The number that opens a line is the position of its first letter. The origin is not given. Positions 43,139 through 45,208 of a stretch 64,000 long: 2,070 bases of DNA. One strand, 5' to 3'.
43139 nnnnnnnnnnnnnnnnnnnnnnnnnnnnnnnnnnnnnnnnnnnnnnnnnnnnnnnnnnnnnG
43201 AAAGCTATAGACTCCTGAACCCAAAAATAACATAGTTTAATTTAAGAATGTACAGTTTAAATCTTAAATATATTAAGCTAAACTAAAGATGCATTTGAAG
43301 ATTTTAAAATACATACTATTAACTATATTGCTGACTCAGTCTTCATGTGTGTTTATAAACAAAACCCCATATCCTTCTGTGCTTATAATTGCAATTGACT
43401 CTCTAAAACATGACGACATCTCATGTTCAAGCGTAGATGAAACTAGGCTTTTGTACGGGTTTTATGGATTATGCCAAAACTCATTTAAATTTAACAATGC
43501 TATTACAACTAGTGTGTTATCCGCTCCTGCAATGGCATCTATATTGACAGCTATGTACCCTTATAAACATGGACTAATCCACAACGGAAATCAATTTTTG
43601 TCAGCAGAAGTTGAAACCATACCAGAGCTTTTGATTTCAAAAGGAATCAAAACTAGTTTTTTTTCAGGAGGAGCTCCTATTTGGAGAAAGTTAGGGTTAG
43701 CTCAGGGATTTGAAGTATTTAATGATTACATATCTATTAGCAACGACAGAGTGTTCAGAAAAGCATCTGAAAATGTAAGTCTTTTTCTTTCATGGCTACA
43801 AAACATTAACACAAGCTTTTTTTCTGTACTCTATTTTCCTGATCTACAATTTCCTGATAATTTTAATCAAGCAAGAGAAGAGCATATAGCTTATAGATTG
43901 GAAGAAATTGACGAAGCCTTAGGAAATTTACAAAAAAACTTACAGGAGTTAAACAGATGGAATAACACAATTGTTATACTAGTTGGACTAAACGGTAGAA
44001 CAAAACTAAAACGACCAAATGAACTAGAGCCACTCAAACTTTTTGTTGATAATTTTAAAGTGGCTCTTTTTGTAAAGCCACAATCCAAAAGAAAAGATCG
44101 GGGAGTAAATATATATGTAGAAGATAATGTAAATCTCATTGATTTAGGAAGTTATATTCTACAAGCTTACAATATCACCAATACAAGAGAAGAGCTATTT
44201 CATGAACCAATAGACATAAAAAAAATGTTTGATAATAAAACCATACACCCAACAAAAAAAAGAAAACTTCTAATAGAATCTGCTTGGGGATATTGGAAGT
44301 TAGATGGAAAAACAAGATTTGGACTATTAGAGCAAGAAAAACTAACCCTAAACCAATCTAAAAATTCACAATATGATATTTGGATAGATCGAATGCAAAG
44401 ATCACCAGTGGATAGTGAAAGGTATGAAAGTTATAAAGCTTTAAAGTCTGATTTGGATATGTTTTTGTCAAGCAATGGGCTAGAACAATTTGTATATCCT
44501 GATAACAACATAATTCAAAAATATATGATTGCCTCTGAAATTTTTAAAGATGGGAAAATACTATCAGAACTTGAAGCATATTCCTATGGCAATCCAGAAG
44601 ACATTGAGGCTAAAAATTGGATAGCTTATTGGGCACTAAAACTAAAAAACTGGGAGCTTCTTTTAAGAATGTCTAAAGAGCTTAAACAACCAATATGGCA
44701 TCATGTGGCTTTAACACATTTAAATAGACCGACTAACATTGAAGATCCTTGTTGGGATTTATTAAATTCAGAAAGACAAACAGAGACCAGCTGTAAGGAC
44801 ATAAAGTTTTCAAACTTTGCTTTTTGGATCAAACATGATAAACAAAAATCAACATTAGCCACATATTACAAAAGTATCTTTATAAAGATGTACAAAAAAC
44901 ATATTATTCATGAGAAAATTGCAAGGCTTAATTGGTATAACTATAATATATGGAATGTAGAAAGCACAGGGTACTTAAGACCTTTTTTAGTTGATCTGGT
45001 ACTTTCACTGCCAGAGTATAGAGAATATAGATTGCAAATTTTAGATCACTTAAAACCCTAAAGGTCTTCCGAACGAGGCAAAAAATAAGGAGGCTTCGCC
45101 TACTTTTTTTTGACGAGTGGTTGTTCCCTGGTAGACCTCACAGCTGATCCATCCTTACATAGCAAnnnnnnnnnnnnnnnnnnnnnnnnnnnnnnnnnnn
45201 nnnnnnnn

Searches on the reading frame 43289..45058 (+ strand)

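Call 55: search_protein_families(library=pfam, proteins=[window:43289-45058:+], max_evalue=0.001)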
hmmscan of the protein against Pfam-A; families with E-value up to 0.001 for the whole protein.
window:43289-45058:+ (590 aa): 2 families
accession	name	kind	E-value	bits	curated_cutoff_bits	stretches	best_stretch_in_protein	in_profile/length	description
PF00884.28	Sulfatase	-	1.1e-13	51.6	25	1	29-235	1-241/301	Sulfatase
PF01663.27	Phosphodiest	-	1.9e-08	34.7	23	1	31-257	1-240/342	Type I phosphodiesterase / nucleotide pyrophosphatase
